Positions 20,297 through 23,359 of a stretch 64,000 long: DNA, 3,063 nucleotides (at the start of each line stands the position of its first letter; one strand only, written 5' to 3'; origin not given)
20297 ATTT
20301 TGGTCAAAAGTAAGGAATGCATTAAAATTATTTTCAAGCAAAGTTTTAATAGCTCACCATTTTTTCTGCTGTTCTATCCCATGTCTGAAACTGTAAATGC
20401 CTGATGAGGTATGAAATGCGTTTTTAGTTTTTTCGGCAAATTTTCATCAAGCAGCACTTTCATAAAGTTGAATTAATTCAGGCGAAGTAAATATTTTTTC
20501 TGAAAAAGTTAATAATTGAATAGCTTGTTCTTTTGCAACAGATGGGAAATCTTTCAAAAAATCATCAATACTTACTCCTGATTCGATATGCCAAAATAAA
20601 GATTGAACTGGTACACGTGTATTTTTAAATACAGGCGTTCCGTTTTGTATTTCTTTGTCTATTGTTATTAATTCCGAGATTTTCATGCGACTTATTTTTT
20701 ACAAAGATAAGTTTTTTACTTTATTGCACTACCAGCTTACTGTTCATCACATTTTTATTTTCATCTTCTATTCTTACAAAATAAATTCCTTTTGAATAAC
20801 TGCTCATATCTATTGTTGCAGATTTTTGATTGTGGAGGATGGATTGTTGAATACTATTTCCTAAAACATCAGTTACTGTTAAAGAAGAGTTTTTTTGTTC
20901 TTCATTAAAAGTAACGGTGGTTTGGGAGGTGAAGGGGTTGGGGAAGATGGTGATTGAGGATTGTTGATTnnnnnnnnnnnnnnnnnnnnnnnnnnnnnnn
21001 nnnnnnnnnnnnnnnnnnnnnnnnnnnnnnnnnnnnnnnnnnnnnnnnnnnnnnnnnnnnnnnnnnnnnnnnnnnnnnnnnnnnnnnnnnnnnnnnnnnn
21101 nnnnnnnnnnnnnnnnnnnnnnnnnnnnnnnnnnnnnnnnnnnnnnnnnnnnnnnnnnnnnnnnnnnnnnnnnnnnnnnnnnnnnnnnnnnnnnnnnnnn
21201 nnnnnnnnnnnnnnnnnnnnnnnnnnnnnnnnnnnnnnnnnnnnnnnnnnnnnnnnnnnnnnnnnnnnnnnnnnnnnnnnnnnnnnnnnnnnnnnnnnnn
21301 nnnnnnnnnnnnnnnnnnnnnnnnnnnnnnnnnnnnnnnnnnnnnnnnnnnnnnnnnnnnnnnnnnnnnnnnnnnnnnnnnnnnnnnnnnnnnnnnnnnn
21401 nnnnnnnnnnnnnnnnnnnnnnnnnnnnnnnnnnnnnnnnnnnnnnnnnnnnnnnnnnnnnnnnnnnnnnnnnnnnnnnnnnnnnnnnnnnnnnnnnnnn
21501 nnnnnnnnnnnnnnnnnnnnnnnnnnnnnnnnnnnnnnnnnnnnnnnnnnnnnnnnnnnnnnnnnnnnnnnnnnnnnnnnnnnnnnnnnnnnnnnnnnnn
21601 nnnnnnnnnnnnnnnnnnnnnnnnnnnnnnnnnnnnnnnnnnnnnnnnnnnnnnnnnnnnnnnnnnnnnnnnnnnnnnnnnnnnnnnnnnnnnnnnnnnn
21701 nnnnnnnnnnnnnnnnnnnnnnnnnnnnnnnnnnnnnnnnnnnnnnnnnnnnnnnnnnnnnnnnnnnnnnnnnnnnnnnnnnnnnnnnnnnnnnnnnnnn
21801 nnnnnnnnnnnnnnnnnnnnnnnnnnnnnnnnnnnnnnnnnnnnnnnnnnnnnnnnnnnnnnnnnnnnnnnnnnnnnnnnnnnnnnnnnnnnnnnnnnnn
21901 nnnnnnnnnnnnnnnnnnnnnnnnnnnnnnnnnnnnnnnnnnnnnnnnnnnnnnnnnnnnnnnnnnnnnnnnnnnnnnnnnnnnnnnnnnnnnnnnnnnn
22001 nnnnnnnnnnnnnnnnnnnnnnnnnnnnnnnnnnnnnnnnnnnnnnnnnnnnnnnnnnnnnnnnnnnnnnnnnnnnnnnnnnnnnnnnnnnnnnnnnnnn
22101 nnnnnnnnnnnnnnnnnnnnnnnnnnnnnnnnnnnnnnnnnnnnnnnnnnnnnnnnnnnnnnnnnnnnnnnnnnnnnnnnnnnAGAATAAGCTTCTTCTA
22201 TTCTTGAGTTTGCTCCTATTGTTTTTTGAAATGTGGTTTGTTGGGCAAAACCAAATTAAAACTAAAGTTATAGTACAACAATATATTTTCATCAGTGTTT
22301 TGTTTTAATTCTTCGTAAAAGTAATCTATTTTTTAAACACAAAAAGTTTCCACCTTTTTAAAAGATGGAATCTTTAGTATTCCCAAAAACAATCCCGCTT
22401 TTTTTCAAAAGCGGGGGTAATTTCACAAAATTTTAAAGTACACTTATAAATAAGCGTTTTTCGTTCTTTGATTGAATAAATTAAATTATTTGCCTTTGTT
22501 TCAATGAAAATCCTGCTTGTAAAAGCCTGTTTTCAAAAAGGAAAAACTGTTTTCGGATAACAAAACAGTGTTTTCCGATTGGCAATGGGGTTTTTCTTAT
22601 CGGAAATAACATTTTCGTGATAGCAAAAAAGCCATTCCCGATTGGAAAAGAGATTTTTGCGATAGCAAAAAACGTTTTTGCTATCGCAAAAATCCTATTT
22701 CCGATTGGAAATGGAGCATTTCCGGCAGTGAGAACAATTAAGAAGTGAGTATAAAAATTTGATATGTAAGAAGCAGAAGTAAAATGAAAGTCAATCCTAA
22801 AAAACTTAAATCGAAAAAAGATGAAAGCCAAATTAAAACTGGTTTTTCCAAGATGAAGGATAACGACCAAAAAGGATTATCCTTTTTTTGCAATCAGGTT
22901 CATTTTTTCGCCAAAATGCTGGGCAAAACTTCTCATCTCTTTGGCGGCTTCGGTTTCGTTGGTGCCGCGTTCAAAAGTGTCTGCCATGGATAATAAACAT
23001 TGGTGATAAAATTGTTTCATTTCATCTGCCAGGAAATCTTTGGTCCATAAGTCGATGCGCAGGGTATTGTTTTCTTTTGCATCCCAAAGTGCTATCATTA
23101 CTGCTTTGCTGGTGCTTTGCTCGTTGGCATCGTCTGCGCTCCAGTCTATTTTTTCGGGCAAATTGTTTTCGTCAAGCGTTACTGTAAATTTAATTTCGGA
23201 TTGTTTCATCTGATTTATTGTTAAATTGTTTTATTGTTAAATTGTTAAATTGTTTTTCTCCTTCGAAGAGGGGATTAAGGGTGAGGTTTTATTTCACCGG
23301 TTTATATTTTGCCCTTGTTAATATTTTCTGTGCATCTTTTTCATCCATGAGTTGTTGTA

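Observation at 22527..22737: Degenerate 10-unit array with the same ~21-nt phase, palindromy kept by compensatory changes, upstream of another T9SS cargo gene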

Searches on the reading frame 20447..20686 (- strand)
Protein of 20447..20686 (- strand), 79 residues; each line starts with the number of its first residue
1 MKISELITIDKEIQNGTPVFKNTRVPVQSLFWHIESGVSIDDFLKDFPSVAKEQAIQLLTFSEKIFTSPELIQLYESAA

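Call 11: search_protein_families(library=pfam, proteins=[window:20447-20686:-], max_evalue=0.01)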
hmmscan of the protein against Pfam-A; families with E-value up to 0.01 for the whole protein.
window:20447-20686:- (79 aa): 1 family
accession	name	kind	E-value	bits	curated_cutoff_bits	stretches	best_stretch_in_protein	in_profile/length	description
PF04255.20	DUF433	-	3.9e-16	59.1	23.6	1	7-61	1-55/56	Protein of unknown function (DUF433)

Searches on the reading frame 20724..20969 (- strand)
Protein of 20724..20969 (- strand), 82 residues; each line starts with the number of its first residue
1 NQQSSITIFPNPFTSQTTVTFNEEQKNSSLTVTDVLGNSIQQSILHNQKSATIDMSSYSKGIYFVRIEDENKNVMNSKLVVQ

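Call 77: search_protein_families(library=pfam, proteins=[window:20724-20969:-], max_evalue=0.001)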
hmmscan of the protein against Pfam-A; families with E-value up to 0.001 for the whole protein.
seq(82 aa): 2 families
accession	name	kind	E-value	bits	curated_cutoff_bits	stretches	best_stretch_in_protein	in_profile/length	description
PF18962.6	Por_Secre_tail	-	4.5e-17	62.6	27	1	8-81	1-75/75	Secretion system C-terminal sorting domain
PF11589.14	DUF3244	-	0.00011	22.5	25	1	18-75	32-91/96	Domain of unknown function (DUF3244)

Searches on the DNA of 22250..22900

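Call 74: search_rna_families(source=window, start=22250, end=22900, threshold=evalue, max_evalue=5)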
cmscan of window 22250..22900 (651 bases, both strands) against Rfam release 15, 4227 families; matches with E-value up to 5: 57.
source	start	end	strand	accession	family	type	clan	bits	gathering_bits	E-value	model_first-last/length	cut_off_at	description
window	22635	22711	+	RF01061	mir-548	Gene; miRNA;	-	33.2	90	0.00016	1-84/84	no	mir-548 microRNA precursor family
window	22627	22721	-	RF04205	MIR2606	Gene; miRNA;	-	29.9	139.7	0.022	1-165/165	no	MIR2606 microRNA precursor family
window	22643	22701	-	RF03973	mir-5615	Gene; miRNA;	-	29.6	82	0.00088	1-61/61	no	mir-5615 microRNA precursor family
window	22652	22694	+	RF03973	mir-5615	Gene; miRNA;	-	29.4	82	0.001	8-52/61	no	mir-5615 microRNA precursor family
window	22633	22714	+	RF04097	MIR2630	Gene; miRNA;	-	28.9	144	0.001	1-229/229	no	MIR2630 microRNA precursor family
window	22651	22695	-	RF04239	mir-4679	Gene; miRNA;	-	28.2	88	0.0035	1-75/75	no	mir-4679 microRNA precursor family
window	22638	22710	+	RF04127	MIR8007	Gene; miRNA;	-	26.6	195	0.0065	1-226/226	no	MIR8007 microRNA precursor family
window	22612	22736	-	RF04174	MIR4208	Gene; miRNA;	-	25.2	140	0.17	1-191/191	no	MIR4208 microRNA precursor family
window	22539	22660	-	RF04184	BTnc060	Gene; sRNA;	-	25.1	228.9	0.1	1-213/213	no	Bacteroides sRNA BTnc060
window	22632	22713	-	RF04097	MIR2630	Gene; miRNA;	-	25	144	0.0092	1-229/229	no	MIR2630 microRNA precursor family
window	22653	22693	+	RF04134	MIR7504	Gene; miRNA;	-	24.1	83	0.09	1-124/124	no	MIR7504 microRNA precursor family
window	22630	22716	+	RF04120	MIR5998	Gene; miRNA;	-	23.7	180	0.0084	1-173/173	no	MIR5998 microRNA precursor family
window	22589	22698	+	RF04345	Plastid-rps12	Cis-reg;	-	23.6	78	0.88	1-97/97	no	Plastid-rps12 3UTR RNA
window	22301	22419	-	RF02526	SSRC34_1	Gene; sRNA;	-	23.4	64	0.7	1-128/128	no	Streptococcus sRNA SSRC34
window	22641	22705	-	RF00642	mir-23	Gene; miRNA;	-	23.1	52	0.021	1-73/73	no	mir-23 microRNA precursor family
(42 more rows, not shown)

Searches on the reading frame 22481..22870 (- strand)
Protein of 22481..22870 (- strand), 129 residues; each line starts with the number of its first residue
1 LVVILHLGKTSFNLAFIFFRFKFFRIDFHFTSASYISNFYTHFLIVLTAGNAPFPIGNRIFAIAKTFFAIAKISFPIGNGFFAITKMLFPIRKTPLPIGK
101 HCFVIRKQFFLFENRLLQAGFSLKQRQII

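Call 11: search_protein_families(library=pfam, proteins=[window:22481-22870:-], max_evalue=0.01)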
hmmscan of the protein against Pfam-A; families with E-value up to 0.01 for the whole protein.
window:22481-22870:- (129 aa): 0 families

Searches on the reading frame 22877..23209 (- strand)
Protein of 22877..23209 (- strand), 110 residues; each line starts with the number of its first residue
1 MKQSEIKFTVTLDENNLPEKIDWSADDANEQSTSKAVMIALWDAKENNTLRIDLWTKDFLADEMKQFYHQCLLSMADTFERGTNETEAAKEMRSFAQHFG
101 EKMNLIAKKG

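Call 11: search_protein_families(library=pfam, proteins=[window:22877-23209:-], max_evalue=0.01)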
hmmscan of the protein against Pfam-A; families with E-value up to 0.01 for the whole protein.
window:22877-23209:- (110 aa): 1 family
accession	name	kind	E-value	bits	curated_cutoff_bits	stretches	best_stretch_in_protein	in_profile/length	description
PF19937.4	GldC-like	-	1.1e-33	116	25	1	18-104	1-89/90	Gliding motility-associated protein GldC-like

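Call 15: find_related_loci(query=window:22877-23209:-, collection=genome_contigs, flank=4000)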
Query window:22877-23209:- (110 aa) in genome_contigs; peptide patterns used: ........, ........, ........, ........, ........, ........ (x = any residue, [..] = any of these).
347 stretches matched a pattern; 315 encode a relative of the query (tblastn E <= 1e-3); the best 80 are kept; 80 distinct loci.
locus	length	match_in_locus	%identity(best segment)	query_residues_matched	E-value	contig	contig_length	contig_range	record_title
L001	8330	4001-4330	95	1-110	9e-69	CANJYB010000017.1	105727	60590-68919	MAG: Bacteroidetes bacterium isolate RH-23may17-974 genome assembly, contig: RH-23may17-C1299, whole genome shotgun sequ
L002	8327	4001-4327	94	1-109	3e-67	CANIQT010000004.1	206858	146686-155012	MAG: Bacteroidetes bacterium isolate RH-15aug16-189 genome assembly, contig: RH-15aug16-C66, whole genome shotgun sequen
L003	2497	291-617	92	1-109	2e-66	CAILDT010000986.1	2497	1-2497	MAG: uncultured Bacteroidetes bacterium isolate LinL4_bin-1161 genome assembly, contig: bin-1161:986/994, whole genome s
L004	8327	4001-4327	91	1-109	3e-65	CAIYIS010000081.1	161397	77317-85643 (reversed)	MAG: uncultured Bacteroidetes bacterium isolate Kiruna_bin-09093 genome assembly, contig: bin-09093:81/85, whole genome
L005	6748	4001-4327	88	1-109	5e-63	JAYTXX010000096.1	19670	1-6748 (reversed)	MAG: Bacteroidota bacterium isolate GFS_6009 GFS_6009_95, whole genome shotgun sequence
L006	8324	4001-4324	88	1-108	4e-62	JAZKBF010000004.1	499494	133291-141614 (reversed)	MAG: Bacteroidota bacterium isolate ADI_H3L2_1_122_18_3-bin067_1 ADIH3L21_B067_1_000000000003, whole genome shotgun sequ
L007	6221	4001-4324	88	1-108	4e-62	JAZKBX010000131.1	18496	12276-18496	MAG: Bacteroidota bacterium isolate ADI_H3L2_122-bin010_1 ADIH3L2_B010_1_000000000131, whole genome shotgun sequence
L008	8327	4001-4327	86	1-109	1e-61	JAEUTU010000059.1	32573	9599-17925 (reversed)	MAG: Bacteroidia bacterium isolate new MAG-337 k141_4188730, whole genome shotgun sequence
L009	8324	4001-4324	87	1-108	1e-61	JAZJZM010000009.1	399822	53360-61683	MAG: Bacteroidota bacterium isolate ADI_H2L1_1_122_18_3-bin023 ADIH2L11_B023_0_000000000009, whole genome shotgun sequen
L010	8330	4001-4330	84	1-110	1e-61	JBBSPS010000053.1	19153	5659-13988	MAG: Bacteroidia bacterium isolate LS6_sbin.61 LS6_sbin.61_K_2065004_L_19153_cov_8.9972, whole genome shotgun sequence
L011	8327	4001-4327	86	1-109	1e-61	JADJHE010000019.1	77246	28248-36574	MAG: Bacteroidetes bacterium isolate Damh_18-Q3-R51-60_MAXAC.126_sub tig00013517-10-773910, whole genome shotgun sequenc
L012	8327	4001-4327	86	1-109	9e-62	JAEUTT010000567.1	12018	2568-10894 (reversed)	MAG: Bacteroidia bacterium isolate new MAG-336 k141_4572995, whole genome shotgun sequence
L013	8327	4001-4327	86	1-109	1e-61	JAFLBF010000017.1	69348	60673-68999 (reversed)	MAG: Bacteroidetes bacterium isolate UWPOB_BACT3 gnl_X_OJEEJDBO_17, whole genome shotgun sequence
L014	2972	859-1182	86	1-108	3e-61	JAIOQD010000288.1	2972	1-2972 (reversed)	MAG: Bacteroidetes bacterium isolate LakeFargette_0920_ALND_MAG_35_6 LacPavin_0920_ALND_scaffold_385788, whole genome sh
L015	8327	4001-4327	87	1-109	3e-61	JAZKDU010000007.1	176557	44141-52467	MAG: Bacteroidota bacterium isolate DC_HB_01_SPN181219-bin066 DCHB01SPN_B066_0_000000000007, whole genome shotgun sequen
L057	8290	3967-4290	79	1-108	8e-56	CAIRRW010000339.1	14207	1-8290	MAG: uncultured Bacteroidetes bacterium isolate MJ-time_bin-7887 genome assembly, contig: bin-7887:339/551, whole genome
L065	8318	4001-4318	77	1-106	2e-54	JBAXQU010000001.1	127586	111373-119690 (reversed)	MAG: Bacteroidota bacterium isolate ELA565 MAG565_1, whole genome shotgun sequence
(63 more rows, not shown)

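Call 27: find_encoding_contigs(protein=window:22877-23209:-, flank=3000, max_places=10)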
Protein window:22877-23209:- (110 aa): 1 contig read that carries it; 1 place shown.
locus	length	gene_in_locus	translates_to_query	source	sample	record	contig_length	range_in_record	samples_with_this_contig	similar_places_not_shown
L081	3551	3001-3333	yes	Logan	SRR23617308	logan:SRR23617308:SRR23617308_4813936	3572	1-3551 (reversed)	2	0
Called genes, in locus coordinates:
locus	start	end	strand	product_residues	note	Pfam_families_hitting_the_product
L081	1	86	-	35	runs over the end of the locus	?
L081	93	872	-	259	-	PF02540:NAD_synthase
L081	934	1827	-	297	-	PF13568:OMP_b-brl_2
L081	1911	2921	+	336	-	PF25594:GldB_lipo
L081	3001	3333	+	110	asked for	PF19937:GldC-like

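Call 29: find_related_loci(query=window:22877-23209:-, collection=metagenome_contigs, flank=3000)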
Query window:22877-23209:- (110 aa) in metagenome_contigs; peptide patterns used: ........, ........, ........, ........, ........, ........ (x = any residue, [..] = any of these).
322 stretches matched a pattern; 290 encode a relative of the query (tblastn E <= 1e-3); the best 80 are kept; 80 distinct loci.
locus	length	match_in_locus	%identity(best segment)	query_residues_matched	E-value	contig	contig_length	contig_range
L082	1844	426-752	91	1-109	2e-67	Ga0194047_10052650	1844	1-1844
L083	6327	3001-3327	86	1-109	6e-62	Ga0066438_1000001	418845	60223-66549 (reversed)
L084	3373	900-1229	85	1-110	6e-62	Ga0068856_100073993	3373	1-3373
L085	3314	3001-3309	89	1-103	2e-61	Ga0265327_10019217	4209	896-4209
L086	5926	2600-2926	85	1-109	3e-61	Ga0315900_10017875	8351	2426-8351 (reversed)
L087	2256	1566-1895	85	1-110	3e-62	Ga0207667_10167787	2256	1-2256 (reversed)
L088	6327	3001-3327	85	1-109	3e-61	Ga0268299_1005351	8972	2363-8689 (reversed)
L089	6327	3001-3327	83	1-109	1e-60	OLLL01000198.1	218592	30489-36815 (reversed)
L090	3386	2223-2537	88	4-108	2e-60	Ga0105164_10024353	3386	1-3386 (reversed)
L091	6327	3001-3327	84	1-109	1e-60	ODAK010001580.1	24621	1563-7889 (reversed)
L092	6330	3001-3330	82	1-110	3e-60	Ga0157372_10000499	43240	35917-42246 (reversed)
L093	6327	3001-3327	83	1-109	1e-59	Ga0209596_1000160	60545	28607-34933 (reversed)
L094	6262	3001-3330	82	1-110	1e-59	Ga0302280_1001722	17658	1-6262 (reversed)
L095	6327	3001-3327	83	1-109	1e-59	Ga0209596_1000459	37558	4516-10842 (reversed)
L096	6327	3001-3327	84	1-109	3e-59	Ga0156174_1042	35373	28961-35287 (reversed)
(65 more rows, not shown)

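Call 77: search_protein_families(library=pfam, proteins=[L001:5065-5817:-, L001:5917-6513:-, L002:5728-6417:-, L057:5028-6449:+, L065:4471-5103:+, L065:5815-7023:+], max_evalue=0.001)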
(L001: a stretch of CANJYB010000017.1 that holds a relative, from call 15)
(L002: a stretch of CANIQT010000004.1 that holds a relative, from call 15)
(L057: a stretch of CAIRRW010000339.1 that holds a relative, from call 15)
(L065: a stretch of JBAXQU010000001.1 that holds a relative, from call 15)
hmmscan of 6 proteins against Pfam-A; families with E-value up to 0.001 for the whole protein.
L001:5065-5817:- (250 aa): 0 families

L001:5917-6513:- (198 aa): 4 families
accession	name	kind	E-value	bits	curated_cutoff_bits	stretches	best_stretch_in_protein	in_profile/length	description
PF04542.20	Sigma70_r2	-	6.5e-07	29.5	24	1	33-100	2-69/71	Sigma-70 region 2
PF04545.22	Sigma70_r4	-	3e-05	23.9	24.1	1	133-182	1-50/50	Sigma-70, region 4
PF08281.18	Sigma70_r4_2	-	0.00011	22.2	25.7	1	129-180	3-54/54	Sigma-70, region 4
PF07638.17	Sigma70_ECF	-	0.00069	20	21.1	0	107-169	114-168/185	ECF sigma factor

L002:5728-6417:- (229 aa): 2 families
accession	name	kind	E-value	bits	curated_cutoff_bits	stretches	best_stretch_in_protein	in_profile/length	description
PF00072.30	Response_reg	-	7.8e-30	103.8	30.2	1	8-118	1-111/111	Response regulator receiver domain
PF00486.34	Trans_reg_C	-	3e-25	88.5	26.2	1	153-227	2-77/77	Transcriptional regulatory protein, C terminal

L057:5028-6449:+ (473 aa): 0 families

L065:4471-5103:+ (210 aa): 3 families
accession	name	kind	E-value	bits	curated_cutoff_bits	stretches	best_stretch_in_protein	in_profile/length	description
PF07635.16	PSCyt1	-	1.2e-09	39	22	0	45-90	3-56/59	Planctomycete cytochrome C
PF13442.11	Cytochrome_CBB3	-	3.5e-09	37.3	27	1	133-203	6-68/68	Cytochrome C oxidase, cbb3-type, subunit III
PF00034.26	Cytochrom_C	-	0.00065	21.4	21.3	0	137-205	8-88/90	Cytochrome c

L065:5815-7023:+ (402 aa): 2 families
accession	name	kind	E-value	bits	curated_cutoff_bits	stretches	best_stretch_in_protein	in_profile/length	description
PF00528.27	BPD_transp_1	-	6.4e-21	75.4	26.4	1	194-398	2-183/184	Binding-protein-dependent transport system inner membrane component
PF12849.12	PBP_like_2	-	1.9e-05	25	27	1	48-96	90-139/267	PBP superfamily domain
